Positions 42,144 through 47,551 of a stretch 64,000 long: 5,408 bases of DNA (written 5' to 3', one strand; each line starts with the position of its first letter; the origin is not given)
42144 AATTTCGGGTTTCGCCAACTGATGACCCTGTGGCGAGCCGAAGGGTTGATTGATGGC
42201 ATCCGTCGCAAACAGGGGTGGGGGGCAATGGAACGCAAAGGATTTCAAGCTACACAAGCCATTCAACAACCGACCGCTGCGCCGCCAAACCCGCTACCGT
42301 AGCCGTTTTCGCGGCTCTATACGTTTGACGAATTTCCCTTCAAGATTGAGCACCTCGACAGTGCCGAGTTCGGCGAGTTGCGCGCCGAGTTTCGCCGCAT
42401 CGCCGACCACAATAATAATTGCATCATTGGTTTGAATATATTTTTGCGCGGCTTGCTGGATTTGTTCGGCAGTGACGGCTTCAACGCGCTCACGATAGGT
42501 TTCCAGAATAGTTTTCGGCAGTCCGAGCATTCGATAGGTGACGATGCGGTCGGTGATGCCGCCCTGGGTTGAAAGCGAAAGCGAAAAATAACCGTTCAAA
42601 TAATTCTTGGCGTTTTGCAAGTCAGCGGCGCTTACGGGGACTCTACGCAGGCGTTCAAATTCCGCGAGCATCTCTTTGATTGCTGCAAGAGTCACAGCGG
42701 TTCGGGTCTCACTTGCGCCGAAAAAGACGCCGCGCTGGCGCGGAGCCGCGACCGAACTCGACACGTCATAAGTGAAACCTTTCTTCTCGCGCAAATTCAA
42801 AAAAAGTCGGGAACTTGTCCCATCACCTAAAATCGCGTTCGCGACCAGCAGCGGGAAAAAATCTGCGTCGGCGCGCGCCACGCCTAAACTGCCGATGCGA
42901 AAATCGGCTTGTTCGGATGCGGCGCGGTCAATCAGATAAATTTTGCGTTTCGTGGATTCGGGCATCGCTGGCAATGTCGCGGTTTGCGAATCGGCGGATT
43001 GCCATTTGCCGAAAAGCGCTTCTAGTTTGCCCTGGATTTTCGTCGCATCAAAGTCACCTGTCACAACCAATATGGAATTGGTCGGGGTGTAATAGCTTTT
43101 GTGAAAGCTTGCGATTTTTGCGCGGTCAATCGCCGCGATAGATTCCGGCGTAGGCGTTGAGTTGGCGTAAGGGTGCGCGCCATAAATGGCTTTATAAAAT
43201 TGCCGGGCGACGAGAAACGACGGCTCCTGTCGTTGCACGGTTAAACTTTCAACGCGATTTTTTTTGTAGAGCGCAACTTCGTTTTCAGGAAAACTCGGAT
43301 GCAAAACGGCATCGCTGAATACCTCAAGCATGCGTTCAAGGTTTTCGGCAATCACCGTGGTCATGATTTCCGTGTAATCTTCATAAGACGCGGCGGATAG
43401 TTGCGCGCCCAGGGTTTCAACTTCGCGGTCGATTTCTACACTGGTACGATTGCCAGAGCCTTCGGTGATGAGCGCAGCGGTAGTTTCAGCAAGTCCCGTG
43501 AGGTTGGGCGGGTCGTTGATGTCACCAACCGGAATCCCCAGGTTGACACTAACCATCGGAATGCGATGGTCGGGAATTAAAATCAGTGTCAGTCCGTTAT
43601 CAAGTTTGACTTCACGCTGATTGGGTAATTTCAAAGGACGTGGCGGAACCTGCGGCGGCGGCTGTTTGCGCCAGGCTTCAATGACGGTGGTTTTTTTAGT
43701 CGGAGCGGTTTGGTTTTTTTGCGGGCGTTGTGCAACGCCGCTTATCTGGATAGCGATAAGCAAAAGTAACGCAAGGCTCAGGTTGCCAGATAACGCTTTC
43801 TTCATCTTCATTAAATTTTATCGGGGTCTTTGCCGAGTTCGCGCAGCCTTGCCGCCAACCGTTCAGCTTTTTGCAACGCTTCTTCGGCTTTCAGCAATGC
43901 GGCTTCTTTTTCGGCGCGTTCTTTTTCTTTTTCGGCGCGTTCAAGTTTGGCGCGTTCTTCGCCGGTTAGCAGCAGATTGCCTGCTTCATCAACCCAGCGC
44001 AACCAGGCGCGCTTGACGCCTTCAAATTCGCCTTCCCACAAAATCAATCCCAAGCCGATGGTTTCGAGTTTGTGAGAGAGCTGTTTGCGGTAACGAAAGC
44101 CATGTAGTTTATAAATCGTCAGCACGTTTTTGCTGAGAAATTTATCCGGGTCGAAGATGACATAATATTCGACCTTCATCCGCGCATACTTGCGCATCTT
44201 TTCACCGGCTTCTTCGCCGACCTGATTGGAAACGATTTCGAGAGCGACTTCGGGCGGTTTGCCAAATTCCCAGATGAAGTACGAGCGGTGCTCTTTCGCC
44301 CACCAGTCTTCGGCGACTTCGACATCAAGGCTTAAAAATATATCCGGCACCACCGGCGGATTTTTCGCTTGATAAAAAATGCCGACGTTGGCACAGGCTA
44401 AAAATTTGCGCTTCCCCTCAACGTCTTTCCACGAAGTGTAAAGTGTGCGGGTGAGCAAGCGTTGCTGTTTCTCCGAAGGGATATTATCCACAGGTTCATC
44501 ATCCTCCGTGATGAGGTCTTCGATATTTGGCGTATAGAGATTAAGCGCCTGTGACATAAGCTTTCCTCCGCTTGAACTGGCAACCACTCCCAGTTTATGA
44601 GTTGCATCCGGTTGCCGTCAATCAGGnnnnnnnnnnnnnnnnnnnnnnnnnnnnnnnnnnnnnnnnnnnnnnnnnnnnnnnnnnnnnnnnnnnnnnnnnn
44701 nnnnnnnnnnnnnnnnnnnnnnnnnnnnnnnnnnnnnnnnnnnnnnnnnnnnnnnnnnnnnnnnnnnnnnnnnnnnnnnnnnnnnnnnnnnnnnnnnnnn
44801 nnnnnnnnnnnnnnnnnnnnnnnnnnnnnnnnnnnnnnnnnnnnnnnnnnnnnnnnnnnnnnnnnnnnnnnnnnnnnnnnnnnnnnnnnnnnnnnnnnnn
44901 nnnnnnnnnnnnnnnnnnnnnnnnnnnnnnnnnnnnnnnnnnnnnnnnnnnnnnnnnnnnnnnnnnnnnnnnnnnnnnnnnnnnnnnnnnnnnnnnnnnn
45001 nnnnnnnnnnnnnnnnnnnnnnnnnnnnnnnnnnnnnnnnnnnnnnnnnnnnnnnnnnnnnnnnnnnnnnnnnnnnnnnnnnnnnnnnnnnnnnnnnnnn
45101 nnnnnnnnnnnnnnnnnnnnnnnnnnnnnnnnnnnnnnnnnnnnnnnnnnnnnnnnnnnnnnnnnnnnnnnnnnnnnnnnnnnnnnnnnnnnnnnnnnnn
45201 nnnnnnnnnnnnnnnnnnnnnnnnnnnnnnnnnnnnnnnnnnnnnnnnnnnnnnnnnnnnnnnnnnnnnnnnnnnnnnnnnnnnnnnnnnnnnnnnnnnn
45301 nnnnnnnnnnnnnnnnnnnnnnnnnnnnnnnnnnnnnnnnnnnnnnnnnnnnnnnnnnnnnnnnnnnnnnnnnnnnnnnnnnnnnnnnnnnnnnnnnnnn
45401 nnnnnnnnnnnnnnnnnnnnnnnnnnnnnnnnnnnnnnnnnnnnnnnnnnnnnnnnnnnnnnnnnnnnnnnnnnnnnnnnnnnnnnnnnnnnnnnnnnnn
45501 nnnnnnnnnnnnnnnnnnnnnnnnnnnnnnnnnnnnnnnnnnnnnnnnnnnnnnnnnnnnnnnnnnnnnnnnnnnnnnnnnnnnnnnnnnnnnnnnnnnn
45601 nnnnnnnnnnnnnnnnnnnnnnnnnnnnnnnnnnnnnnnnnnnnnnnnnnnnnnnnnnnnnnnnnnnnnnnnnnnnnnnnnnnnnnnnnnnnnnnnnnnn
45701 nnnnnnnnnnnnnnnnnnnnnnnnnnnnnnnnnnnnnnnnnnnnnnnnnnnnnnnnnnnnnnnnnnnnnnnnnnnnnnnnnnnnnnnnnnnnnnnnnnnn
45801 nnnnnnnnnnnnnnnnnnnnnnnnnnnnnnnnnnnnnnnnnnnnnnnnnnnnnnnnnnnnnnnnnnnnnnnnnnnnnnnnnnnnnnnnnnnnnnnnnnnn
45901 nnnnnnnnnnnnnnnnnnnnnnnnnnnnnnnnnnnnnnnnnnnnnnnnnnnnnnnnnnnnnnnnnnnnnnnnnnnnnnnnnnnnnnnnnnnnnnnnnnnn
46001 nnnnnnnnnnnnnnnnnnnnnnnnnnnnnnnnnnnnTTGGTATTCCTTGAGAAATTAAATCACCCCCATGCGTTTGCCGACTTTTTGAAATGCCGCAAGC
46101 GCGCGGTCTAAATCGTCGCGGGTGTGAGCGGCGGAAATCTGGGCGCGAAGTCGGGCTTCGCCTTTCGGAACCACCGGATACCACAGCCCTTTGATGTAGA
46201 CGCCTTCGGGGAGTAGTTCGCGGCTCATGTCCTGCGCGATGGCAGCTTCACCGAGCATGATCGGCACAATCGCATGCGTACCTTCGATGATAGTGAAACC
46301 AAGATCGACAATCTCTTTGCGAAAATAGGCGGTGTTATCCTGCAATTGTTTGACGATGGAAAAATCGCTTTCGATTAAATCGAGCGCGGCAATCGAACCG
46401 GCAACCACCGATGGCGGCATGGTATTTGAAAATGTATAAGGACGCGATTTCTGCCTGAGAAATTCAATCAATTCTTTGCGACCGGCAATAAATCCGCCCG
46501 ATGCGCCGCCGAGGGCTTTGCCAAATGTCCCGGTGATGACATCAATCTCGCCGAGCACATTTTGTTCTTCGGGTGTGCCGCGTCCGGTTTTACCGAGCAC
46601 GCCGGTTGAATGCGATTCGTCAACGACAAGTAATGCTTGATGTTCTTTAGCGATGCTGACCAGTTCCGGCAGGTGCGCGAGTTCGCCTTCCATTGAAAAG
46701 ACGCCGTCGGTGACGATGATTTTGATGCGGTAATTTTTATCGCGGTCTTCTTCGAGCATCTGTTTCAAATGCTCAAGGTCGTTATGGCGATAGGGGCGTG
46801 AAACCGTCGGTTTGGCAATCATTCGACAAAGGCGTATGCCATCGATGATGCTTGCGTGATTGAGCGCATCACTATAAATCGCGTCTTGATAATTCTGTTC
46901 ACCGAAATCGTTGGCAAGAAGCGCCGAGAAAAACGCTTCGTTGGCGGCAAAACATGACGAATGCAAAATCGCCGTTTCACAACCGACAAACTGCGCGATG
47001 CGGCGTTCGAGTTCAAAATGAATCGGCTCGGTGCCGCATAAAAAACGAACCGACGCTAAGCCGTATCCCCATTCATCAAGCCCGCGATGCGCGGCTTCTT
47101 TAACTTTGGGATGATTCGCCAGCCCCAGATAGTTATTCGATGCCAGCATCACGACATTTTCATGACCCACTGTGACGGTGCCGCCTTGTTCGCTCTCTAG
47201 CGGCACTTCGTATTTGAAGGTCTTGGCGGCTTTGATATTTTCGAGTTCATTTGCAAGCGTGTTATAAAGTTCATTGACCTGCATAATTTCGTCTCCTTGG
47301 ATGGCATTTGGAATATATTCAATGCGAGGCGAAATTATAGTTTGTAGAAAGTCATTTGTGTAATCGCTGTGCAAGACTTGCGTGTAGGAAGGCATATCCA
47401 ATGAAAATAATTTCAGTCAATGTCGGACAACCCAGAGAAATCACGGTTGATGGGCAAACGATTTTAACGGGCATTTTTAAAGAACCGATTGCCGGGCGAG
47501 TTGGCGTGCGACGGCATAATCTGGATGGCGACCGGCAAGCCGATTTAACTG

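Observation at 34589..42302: Non-canonical synthase-dependent exopolysaccharide locus: sulfatase-family membrane transferase + short TPR/beta-barrel porin + pseudoREC-REC regulator + HEAT-repeat membrane protein + PgaC-like GT2 synthase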

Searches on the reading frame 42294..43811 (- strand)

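Call 3: search_protein_families(library=pfam, proteins=[window:42294-43811:-], max_evalue=0.01)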
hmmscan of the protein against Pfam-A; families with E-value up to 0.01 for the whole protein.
window:42294-43811:- (505 aa): 2 families
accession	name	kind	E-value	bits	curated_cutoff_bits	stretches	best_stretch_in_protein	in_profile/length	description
PF05193.26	Peptidase_M16_C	-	5.1e-36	124.7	23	1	228-404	2-180/181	Peptidase M16 inactive domain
PF00675.25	Peptidase_M16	-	2.6e-17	63.5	22.3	1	80-222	6-148/149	Insulinase (Peptidase family M16)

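Call 4: search_protein_families(library=ncbifam, proteins=[window:42294-43811:-], max_evalue=0.01)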
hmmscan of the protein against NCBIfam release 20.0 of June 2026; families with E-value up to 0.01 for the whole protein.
window:42294-43811:- (505 aa): 3 families
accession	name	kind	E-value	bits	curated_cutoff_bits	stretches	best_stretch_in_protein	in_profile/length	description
NF047422.1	YfmF_fam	equivalog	2.9e-24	85.7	285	1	145-458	89-401/412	EF-P 5-aminopentanol modification-associated protein YfmF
NF047421.1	YfmH_fam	equivalog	4.8e-11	42.5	250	1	155-467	105-419/425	EF-P 5-aminopentanol modification-associated protein YfmH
NF011681.0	PRK15101.1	equivalog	3.8e-07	28.5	765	1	67-217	46-197/961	pitrilysin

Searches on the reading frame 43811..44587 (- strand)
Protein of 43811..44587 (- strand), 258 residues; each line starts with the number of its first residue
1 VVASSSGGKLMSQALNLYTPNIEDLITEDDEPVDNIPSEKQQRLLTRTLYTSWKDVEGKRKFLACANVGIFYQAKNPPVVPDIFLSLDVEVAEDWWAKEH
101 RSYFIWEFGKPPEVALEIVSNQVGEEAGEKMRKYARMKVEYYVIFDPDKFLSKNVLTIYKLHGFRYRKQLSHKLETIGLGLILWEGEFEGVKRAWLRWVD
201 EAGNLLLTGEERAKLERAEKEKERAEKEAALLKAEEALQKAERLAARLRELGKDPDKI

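Call 3: search_protein_families(library=pfam, proteins=[window:43811-44587:-], max_evalue=0.01)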
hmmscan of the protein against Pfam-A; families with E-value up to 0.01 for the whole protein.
window:43811-44587:- (258 aa): 1 family
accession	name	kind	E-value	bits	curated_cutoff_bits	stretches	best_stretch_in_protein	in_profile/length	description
PF05685.18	Uma2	-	5.9e-13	49.1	27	1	36-149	30-133/172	Putative restriction endonuclease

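Call 4: search_protein_families(library=ncbifam, proteins=[window:43811-44587:-], max_evalue=0.01)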
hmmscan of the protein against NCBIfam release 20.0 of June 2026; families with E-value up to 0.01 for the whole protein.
window:43811-44587:- (258 aa): 0 families

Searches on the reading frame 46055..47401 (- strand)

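Call 38: search_protein_families(library=pfam, proteins=[window:46055-47401:-], max_evalue=0.0001)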
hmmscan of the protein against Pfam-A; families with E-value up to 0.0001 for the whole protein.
window:46055-47401:- (448 aa): 2 families
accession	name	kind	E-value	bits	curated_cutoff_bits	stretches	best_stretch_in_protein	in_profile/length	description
PF00155.27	Aminotran_1_2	-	1.9e-56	192.3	19.7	1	82-437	2-360/361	Aminotransferase class I and II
PF00202.27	Aminotran_3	-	1.7e-06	27.4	30.5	1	242-381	211-348/403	Aminotransferase class-III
